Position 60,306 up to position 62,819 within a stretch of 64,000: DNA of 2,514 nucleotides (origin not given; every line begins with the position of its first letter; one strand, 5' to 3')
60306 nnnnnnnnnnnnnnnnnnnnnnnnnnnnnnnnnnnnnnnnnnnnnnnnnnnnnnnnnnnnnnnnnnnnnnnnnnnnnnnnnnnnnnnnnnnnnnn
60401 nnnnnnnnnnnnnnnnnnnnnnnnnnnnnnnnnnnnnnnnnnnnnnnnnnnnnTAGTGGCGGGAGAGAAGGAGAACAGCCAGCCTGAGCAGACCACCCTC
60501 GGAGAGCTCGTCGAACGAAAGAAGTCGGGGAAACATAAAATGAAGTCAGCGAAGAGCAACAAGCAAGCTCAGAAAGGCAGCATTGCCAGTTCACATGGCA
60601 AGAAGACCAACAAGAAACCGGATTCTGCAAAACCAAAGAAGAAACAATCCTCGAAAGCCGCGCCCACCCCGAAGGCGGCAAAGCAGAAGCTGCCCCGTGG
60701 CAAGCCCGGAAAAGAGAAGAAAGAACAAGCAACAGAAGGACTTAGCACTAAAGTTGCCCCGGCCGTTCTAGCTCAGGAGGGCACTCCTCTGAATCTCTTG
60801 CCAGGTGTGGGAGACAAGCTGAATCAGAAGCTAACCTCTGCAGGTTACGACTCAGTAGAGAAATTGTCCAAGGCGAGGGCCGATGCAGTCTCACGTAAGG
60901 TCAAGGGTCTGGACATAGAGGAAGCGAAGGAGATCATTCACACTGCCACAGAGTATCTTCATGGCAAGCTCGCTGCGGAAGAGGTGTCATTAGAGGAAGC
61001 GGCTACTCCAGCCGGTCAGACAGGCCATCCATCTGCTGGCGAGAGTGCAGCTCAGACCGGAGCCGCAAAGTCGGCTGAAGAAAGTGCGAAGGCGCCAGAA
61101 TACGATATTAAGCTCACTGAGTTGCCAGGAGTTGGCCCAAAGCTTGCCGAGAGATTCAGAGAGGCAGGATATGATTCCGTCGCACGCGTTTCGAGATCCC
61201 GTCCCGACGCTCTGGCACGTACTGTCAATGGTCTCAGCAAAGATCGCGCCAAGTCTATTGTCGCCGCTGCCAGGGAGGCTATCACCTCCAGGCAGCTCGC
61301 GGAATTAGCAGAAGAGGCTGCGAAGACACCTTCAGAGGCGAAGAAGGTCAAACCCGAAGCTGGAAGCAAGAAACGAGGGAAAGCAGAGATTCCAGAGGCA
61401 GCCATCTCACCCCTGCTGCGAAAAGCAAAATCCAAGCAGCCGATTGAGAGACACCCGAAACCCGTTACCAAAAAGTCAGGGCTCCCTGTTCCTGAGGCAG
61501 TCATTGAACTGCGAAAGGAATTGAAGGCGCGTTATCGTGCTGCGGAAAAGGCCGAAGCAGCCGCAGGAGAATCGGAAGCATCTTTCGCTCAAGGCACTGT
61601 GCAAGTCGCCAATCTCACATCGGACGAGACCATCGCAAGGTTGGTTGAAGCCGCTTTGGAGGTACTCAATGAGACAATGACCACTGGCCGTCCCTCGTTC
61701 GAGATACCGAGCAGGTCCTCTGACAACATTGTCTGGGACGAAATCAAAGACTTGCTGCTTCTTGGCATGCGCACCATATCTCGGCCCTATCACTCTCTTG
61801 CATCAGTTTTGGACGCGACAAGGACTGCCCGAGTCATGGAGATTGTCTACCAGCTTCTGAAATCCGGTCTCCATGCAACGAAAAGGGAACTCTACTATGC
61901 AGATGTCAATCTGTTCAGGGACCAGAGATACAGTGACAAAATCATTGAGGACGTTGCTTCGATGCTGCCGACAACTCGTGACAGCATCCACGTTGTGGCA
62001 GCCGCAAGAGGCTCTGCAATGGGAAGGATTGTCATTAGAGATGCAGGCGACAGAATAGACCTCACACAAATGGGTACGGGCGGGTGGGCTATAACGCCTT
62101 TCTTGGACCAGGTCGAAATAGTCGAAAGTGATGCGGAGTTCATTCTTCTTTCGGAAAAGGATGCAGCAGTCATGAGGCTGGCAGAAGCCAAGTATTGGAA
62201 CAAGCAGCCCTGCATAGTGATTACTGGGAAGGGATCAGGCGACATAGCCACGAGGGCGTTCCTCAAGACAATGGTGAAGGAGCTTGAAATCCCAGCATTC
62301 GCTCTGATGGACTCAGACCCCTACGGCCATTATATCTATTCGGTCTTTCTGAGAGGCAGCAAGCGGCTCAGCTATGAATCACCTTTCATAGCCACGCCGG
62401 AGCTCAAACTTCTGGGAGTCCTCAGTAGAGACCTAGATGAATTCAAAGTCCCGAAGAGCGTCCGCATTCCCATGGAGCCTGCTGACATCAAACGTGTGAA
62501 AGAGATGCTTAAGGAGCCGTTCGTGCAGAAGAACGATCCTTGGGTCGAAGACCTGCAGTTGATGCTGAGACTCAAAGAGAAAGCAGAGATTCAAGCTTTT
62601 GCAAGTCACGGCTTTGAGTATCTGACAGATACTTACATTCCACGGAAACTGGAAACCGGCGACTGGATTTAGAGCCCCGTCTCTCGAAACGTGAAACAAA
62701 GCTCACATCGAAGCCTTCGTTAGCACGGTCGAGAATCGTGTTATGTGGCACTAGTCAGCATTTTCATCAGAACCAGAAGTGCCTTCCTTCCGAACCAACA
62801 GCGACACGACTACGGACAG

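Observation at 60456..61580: Topoisomerase VI subunit A (Spo11 homolog) carries a ~375-aa N-terminal extension with two RadA/Rad51-N-like HhH modules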

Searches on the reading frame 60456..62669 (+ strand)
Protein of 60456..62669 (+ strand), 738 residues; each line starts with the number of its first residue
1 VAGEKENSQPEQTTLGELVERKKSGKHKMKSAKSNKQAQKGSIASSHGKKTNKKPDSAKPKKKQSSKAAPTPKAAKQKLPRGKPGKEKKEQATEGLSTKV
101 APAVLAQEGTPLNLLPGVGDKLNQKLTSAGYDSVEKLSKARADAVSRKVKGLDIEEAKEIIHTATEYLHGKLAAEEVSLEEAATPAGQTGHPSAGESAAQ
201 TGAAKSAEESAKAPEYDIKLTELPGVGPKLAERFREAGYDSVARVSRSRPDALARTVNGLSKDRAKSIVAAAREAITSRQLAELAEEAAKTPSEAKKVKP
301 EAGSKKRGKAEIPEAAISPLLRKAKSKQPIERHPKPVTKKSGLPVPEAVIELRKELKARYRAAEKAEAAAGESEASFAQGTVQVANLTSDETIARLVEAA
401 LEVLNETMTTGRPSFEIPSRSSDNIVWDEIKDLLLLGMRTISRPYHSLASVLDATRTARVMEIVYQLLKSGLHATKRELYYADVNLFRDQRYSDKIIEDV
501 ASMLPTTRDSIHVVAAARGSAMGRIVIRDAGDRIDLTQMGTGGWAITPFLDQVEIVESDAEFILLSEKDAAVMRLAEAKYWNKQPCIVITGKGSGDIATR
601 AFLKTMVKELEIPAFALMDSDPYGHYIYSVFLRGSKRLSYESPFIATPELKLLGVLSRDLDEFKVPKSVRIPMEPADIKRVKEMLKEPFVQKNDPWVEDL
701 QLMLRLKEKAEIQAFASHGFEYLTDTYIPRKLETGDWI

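Call 3: search_protein_families(library=pfam, proteins=[window:60456-62669:+], max_evalue=1)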
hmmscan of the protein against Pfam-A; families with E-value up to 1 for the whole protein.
window:60456-62669:+ (738 aa): 14 families
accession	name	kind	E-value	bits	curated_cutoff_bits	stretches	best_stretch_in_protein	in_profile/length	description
PF21180.3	TOP6A-Spo11_Toprim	-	8.5e-53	179.3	24.1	1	562-732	1-170/170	Topoisomerase 6 subunit A/Spo11, Toprim domain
PF04406.19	TP6A_N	-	9.4e-20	70.7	26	1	455-513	4-62/62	Type IIB DNA topoisomerase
PF14520.12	HHH_5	-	2.8e-17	63.4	27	2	219-274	3-57/57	Helix-hairpin-helix domain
PF11731.14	Cdd1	-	1.4e-08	35.3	25.5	2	219-260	7-48/86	Pathogenicity locus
PF21999.2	IMS_HHH_1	-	3.8e-06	27.7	27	1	115-143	3-31/53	DNA polymerase-iota, thumb domain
PF14229.12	DUF4332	-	4.2e-05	24.2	23.2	1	220-289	55-120/122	Domain of unknown function (DUF4332)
PF02961.22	SAM_BAF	-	4.3e-05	24.4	25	1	219-245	19-45/88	Barrier to autointegration factor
PF11798.14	IMS_HHH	-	6.1e-05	23.5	24.4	1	216-238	9-31/32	IMS family HHH motif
PF10391.15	DNA_pol_lambd_f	-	0.00013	22.2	29.8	1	221-255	4-38/51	Fingers domain of DNA polymerase lambda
PF20768.2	Topo_VI_alpha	-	0.00019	21.6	23.6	1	519-559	5-50/50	All-beta domain in DNA topoisomerase VI alpha subunit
PF21176.3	RecR_HhH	-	0.00071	19.8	27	1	220-233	8-21/45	RecR, helix-hairpin-helix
PF00633.29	HHH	-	0.0012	19.1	24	1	220-236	13-29/30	Helix-hairpin-helix motif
PF14716.13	HHH_8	-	0.011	16.6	30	0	219-236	49-66/73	Helix-hairpin-helix domain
PF23339.1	PTHB1_CtH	-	0.027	15.1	27.9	1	306-356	22-70/77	PTHB1 C-terminal helix bundle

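Call 4: search_protein_families(library=ncbifam, proteins=[window:60456-62669:+], max_evalue=0.01)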
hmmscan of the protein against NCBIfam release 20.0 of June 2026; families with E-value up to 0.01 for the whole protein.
window:60456-62669:+ (738 aa): 15 families
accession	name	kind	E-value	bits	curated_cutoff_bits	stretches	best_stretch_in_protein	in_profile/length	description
NF003333.0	PRK04342.1-2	equivalog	1e-88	297.7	465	1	388-738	7-366/367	DNA topoisomerase IV subunit A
NF003336.0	PRK04342.1-5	equivalog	9.9e-81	271.4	531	1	383-738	7-385/386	DNA topoisomerase IV subunit A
NF003335.0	PRK04342.1-4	equivalog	3.6e-58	197.2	424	1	393-735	17-370/373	DNA topoisomerase VI subunit A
NF003334.0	PRK04342.1-3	equivalog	4.5e-55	187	658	1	392-734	8-350/354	DNA topoisomerase IV subunit A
NF003332.0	PRK04342.1-1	equivalog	1.7e-51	175.3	538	1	390-733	9-358/363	DNA topoisomerase IV subunit A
NF003337.0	PRK04342.1-6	equivalog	6.7e-46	157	675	1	394-734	17-364/370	DNA topoisomerase IV subunit A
NF003301.0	PRK04301.1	equivalog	3e-16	59.5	259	2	217-283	4-69/316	DNA repair and recombination protein RadA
TIGR02236.1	recomb_radA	equivalog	1.4e-14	54.1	361.15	2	220-280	2-61/311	DNA repair and recombination protein RadA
TIGR03491.1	TIGR03491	subfamily_domain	2.6e-07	30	97.45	1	106-174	208-275/462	TM0106 family RecB-like putative nuclease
NF009401.0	PRK12766.1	equivalog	3.1e-05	23.8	239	1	219-311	11-101/238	50S ribosomal protein L32e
TIGR01954.1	nusA_Cterm_rpt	equivalog_domain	3.9e-05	23.7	48.15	0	121-168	4-50/50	transcription termination factor NusA, C-terminal duplication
NF002251.0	PRK01172.1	equivalog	0.00018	19.9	891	1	218-279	612-671/674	ATP-dependent DNA helicase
NF045508.1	PhasinPhaH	equivalog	0.0018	18.5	250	1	155-258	103-211/234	phasin PhaH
NF008916.0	PRK12278.1-4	equivalog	0.0089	15.9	193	1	192-266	132-211/223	50S ribosomal protein L21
TIGR00084.2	ruvA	equivalog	0.009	15.6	85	0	219-242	111-134/202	Holliday junction branch migration protein RuvA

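Call 5: find_homologous_proteins(query=window:60456-62669:+, max_evalue=0.00001)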
Query window:60456-62669:+ (738 aa): 238 proteins with E <= 0.00001 among 8000 candidates; the best 120 are listed.
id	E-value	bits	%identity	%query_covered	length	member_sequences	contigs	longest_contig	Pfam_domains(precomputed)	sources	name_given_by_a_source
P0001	0.0e+0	1570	99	100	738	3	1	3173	PF14520.13,PF21180.4,PF21999.3,PF11731.15,PF04406.20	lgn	-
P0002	0.0e+0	1259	81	100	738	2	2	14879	PF10391.16,PF14520.13,PF11798.15,PF21180.4,PF21999.3,PF21176.4,PF11731.15,PF14229.13,PF04406.20,PF00633.30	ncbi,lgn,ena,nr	ncbi:MAG: hypothetical protein C4K47_01710 [Candidatus Thorarchaeota archaeon]|nr:MAG: hypothetical 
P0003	0.0e+0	1237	79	100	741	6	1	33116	PF14520.13,PF11798.15,PF21180.4,PF11731.15,PF02961.23,PF14229.13,PF04406.20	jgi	-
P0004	1.9e-280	950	65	100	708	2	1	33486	PF14520.13,PF21180.4,PF11731.15,PF02961.23,PF14229.13,PF04406.20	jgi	-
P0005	1.5e-277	941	64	100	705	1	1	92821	PF14520.13,PF21180.4,PF11731.15,PF04406.20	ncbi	-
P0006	3.6e-274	930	63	100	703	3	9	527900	PF14520.13,PF21180.4,PF11731.15,PF14229.13,PF04406.20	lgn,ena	-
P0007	2.6e-250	851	57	85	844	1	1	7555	PF10391.16,PF21180.4,PF14716.14,PF21999.3,PF11731.15,PF02961.23,PF12826.14,PF14520.13,PF11798.15,PF12836.14,PF01367.26,PF21176.4,PF14229.13,PF04406.20,PF00633.30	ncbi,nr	ncbi:hypothetical protein EU538_11340 [Candidatus Thorarchaeota archaeon]|nr:MAG: hypothetical prote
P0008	1.9e-247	841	56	96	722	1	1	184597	PF12826.14,PF14520.13,PF21180.4,PF11731.15,PF04406.20,PF00633.30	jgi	jgi:meiotic recombination protein SPO11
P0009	3.7e-245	834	80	54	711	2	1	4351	PF14520.13,PF11798.15,PF21180.4,PF04406.20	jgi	-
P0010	4.6e-245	834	63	87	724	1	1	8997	PF10391.16,PF14520.13,PF11798.15,PF21180.4,PF21999.3,PF11731.15,PF14229.13,PF04406.20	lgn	-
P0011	6.6e-245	833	61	85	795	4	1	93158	PF10391.16,PF21180.4,PF14716.14,PF21999.3,PF11731.15,PF02961.23,PF12826.14,PF14520.13,PF11798.15,PF21176.4,PF14229.13,PF04406.20,PF00633.30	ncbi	ncbi:MAG: helix-hairpin-helix domain-containing protein [Candidatus Thorarchaeota archaeon]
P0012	7.9e-245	833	62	86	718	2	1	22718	PF10391.16,PF14520.13,PF11798.15,PF21180.4,PF21999.3,PF11731.15,PF14229.13,PF04406.20,PF00633.30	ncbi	-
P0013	1.0e-244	832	62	85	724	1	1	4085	PF14520.13,PF11798.15,PF21180.4,PF11731.15,PF04406.20,PF00633.30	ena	-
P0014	7.7e-244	829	79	54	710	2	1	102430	PF14520.13,PF11798.15,PF21180.4,PF21999.3,PF11731.15,PF14229.13,PF04406.20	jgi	-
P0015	2.7e-243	828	61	85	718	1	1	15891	PF10391.16,PF14520.13,PF11798.15,PF21180.4,PF11731.15,PF14229.13,PF04406.20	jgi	jgi:meiotic recombination protein SPO11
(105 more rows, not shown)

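Call 23: find_encoding_contigs(protein=P0002, flank=6000, max_places=2)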
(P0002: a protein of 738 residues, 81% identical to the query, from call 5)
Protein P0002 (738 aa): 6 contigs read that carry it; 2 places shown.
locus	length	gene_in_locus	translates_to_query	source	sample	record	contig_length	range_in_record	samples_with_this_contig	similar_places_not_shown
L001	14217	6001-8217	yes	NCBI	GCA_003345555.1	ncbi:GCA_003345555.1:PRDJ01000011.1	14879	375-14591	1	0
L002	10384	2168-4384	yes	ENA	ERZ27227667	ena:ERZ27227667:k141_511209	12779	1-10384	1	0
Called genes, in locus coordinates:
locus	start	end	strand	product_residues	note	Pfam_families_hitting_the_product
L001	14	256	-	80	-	-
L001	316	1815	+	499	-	PF07690:MFS_1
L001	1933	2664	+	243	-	PF12773:DZR, PF13240:Zn_Ribbon_1, PF13248:Zn_ribbon_3 (weak)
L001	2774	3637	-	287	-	PF01996:F420_ligase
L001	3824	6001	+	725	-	PF09239:Topo-VIb_trans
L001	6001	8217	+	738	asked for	PF00633:HHH (faint), PF10391:DNA_pol_lambd_f (faint), PF11731:Cdd1 (faint), PF11798:IMS_HHH (faint), PF14520:HHH_5, PF14520:HHH_5, PF04406:TP6A_N, PF21180:TOP6A-Spo11_Toprim, +3 more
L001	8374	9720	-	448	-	PF13248:Zn_ribbon_3 (faint)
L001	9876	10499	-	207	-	-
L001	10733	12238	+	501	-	-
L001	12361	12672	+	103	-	PF03259:Robl_LC7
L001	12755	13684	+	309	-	PF00005:ABC_tran, PF13304:AAA_21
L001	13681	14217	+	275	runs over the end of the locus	?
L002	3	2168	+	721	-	?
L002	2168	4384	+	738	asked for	PF00633:HHH (faint), PF10391:DNA_pol_lambd_f (faint), PF11731:Cdd1 (faint), PF11798:IMS_HHH (faint), PF14520:HHH_5, PF14520:HHH_5, PF04406:TP6A_N, PF21180:TOP6A-Spo11_Toprim, +3 more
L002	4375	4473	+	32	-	-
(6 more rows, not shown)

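Call 26: search_protein_representatives(protein=window:60456-62669:+)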
Query: 738 residues. Proteins with E-value up to 0.001 (for the whole library): 3361; up to 1e-10: 1645; up to 1e-30: 231. The best 150 are listed.
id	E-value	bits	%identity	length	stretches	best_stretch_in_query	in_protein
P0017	9.8e-244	827.5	61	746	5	311-738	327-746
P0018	9.9e-244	827.4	55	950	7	208-738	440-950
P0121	5.4e-102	359.1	46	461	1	355-738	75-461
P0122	6.0e-96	339.1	46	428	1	395-738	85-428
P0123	7.3e-96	338.8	43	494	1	361-738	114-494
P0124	2.3e-95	337.2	66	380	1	315-555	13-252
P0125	3.2e-92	326.8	42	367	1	380-738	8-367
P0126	1.1e-91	325.0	46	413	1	379-738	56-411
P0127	5.9e-86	306.1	41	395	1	362-738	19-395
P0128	5.8e-77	276.4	40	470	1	373-738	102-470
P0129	1.6e-72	261.7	50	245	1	507-738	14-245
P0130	1.0e-70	255.7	50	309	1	470-704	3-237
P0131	5.5e-70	253.3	41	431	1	351-661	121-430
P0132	2.9e-69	250.9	35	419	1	339-738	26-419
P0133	1.0e-68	249.1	46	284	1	414-669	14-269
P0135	3.0e-65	237.7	39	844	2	393-626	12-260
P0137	4.3e-62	227.2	43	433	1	340-625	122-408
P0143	1.2e-57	212.6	36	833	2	567-737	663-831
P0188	4.9e-44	167.6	32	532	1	399-733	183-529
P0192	7.6e-44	167.0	37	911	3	393-627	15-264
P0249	3.8e-36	141.5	32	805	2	397-614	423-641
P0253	8.1e-36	140.4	33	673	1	458-737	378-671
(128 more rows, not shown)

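Call 27: search_protein_families(library=pfam, proteins=[P0121, P0123, P0128, P0131, P0135, P0143, P0192, P0249, P0253, P0188], max_evalue=0.001)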
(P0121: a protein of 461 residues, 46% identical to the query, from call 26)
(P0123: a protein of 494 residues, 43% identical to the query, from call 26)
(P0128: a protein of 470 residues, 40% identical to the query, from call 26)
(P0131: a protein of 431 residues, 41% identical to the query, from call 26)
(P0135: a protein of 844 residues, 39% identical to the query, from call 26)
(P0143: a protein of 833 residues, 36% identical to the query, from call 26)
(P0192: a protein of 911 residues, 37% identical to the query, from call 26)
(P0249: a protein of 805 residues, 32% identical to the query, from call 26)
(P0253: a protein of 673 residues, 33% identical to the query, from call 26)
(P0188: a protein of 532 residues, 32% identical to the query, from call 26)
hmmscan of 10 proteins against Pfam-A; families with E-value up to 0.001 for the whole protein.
P0121 (461 aa): 2 families
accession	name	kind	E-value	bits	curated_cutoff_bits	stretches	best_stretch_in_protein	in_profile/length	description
PF21180.3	TOP6A-Spo11_Toprim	-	2.1e-61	207.3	24.1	1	285-455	1-170/170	Topoisomerase 6 subunit A/Spo11, Toprim domain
PF04406.19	TP6A_N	-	6.1e-22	77.7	26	1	178-237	3-62/62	Type IIB DNA topoisomerase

P0123 (494 aa): 2 families
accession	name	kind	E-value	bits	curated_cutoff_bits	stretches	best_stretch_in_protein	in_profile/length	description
PF21180.3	TOP6A-Spo11_Toprim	-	8.2e-68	228.1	24.1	1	318-488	1-170/170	Topoisomerase 6 subunit A/Spo11, Toprim domain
PF04406.19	TP6A_N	-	8.8e-20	70.7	26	1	208-269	1-62/62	Type IIB DNA topoisomerase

P0128 (470 aa): 2 families
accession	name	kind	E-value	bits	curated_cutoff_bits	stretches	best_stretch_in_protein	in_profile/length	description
PF21180.3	TOP6A-Spo11_Toprim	-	2.1e-58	197.5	24.1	1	291-464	1-170/170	Topoisomerase 6 subunit A/Spo11, Toprim domain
PF04406.19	TP6A_N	-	3.5e-18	65.6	26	1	182-243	1-62/62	Type IIB DNA topoisomerase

P0131 (431 aa): 2 families
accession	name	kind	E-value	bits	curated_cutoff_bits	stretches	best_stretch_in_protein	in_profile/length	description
PF21180.3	TOP6A-Spo11_Toprim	-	1.4e-43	149.3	24.1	1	331-430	1-101/170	Topoisomerase 6 subunit A/Spo11, Toprim domain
PF04406.19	TP6A_N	-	2.6e-20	72.4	26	1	221-282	1-62/62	Type IIB DNA topoisomerase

P0135 (844 aa): 5 families
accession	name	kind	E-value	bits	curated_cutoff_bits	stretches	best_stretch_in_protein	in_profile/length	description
PF21180.3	TOP6A-Spo11_Toprim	-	6.3e-64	215.5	24.1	2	725-837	58-170/170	Topoisomerase 6 subunit A/Spo11, Toprim domain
PF14890.11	Intein_splicing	-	2e-19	70.4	35.8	1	297-725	20-155/155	Intein splicing domain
PF04406.19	TP6A_N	-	1.1e-15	57.6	26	1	71-147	1-62/62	Type IIB DNA topoisomerase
PF14528.11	LAGLIDADG_3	-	3.7e-14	53.2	22.5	2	542-592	2-55/82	LAGLIDADG-like domain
PF20768.2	Topo_VI_alpha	-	7.5e-08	32.5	23.6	1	153-191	5-48/50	All-beta domain in DNA topoisomerase VI alpha subunit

P0143 (833 aa): 6 families
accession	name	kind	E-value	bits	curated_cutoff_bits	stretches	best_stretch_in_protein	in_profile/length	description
PF21180.3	TOP6A-Spo11_Toprim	-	1.4e-61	207.8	24.1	1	662-826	5-170/170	Topoisomerase 6 subunit A/Spo11, Toprim domain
PF04406.19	TP6A_N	-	8.9e-18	64.3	26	1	61-130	1-62/62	Type IIB DNA topoisomerase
PF14528.11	LAGLIDADG_3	-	1.8e-16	60.6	22.5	2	498-556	2-61/82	LAGLIDADG-like domain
PF20768.2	Topo_VI_alpha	-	1.2e-07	31.9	23.6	1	137-175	6-49/50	All-beta domain in DNA topoisomerase VI alpha subunit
PF14890.11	Intein_splicing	-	4.1e-05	23.9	35.8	1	195-660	21-155/155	Intein splicing domain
PF05204.19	Hom_end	-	0.00028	21.4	21.1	1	487-547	2-63/110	Homing endonuclease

P0192 (911 aa): 5 families
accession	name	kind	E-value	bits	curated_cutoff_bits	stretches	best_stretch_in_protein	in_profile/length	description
PF21180.3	TOP6A-Spo11_Toprim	-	2.7e-50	171.1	24.1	3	199-259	1-61/170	Topoisomerase 6 subunit A/Spo11, Toprim domain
PF04406.19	TP6A_N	-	1.6e-19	69.9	26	1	74-150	1-62/62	Type IIB DNA topoisomerase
PF14890.11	Intein_splicing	-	8.6e-18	65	35.8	1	311-733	32-155/155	Intein splicing domain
PF14528.11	LAGLIDADG_3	-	2.2e-10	41.1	22.5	1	549-599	2-55/82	LAGLIDADG-like domain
PF20768.2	Topo_VI_alpha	-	2.1e-09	37.5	23.6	1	154-196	2-50/50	All-beta domain in DNA topoisomerase VI alpha subunit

P0249 (805 aa): 2 families
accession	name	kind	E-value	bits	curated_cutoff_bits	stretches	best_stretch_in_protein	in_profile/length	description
PF21180.3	TOP6A-Spo11_Toprim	-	2.6e-45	154.9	24.1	2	681-801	48-170/170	Topoisomerase 6 subunit A/Spo11, Toprim domain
PF04406.19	TP6A_N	-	6.7e-21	74.3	26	1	479-539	2-62/62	Type IIB DNA topoisomerase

P0253 (673 aa): 2 families
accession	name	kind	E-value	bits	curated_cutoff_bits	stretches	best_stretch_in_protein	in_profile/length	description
PF21180.3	TOP6A-Spo11_Toprim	-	1.2e-54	185.3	24.1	1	492-666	1-170/170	Topoisomerase 6 subunit A/Spo11, Toprim domain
PF04406.19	TP6A_N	-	9.4e-22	77.1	26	1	372-432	1-61/62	Type IIB DNA topoisomerase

P0188 (532 aa): 2 families
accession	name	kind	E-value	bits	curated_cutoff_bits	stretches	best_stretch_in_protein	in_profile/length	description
PF21180.3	TOP6A-Spo11_Toprim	-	4e-53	180.3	24.1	1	355-528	1-170/170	Topoisomerase 6 subunit A/Spo11, Toprim domain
PF04406.19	TP6A_N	-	1.7e-22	79.4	26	1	236-296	1-61/62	Type IIB DNA topoisomerase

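Call 28: list_cluster_members(proteins=[P0121, P0122, P0123, P0125, P0126, P0127, P0128, P0131, P0132, P0137])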
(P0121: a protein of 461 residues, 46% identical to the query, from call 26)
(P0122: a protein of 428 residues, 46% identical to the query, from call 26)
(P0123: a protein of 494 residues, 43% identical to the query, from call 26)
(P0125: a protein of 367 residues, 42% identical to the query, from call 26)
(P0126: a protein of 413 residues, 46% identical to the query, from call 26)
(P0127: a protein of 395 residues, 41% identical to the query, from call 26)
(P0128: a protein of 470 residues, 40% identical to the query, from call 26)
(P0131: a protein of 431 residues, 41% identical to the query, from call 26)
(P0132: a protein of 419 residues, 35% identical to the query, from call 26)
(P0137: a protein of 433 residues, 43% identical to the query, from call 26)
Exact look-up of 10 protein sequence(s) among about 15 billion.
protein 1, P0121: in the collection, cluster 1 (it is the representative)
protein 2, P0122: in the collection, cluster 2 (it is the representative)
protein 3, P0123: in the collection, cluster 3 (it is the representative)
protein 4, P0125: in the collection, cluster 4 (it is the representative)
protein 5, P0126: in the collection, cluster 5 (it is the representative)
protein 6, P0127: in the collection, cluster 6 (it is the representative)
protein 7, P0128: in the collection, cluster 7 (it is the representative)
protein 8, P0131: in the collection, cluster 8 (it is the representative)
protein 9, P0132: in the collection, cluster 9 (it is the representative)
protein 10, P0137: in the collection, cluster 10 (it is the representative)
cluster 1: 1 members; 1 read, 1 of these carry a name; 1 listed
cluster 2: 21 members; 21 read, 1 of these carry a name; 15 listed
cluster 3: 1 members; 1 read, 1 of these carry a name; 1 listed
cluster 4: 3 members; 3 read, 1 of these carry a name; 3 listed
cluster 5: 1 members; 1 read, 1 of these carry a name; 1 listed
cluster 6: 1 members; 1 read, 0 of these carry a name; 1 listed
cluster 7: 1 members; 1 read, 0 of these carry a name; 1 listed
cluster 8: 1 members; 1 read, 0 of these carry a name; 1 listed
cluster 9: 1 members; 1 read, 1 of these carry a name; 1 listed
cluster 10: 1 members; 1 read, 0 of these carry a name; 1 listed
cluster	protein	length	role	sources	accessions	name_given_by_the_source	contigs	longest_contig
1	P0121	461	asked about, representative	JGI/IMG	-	meiotic recombination protein SPO11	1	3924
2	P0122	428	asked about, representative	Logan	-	-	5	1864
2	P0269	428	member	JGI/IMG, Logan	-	meiotic recombination protein SPO11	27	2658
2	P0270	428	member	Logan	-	-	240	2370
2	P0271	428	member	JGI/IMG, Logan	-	-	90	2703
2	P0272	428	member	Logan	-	-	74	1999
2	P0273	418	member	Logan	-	-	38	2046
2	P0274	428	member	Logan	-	-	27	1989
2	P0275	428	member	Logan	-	-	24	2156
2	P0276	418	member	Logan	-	-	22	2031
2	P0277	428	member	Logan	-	-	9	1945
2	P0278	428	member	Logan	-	-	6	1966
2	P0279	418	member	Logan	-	-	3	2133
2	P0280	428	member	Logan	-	-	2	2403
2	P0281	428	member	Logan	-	-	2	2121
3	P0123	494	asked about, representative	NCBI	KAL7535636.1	hypothetical protein ACHAXR_006627 [Thalassiosira sp. AJA248-18]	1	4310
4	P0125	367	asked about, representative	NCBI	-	-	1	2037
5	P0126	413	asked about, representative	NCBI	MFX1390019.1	MAG: hypothetical protein ACFE9Z_08160 [Promethearchaeota archaeon]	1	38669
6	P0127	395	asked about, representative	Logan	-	-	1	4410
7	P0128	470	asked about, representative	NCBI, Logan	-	-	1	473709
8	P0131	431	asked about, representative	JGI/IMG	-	-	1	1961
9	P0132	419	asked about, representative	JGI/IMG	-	meiotic recombination protein SPO11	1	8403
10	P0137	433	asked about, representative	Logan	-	-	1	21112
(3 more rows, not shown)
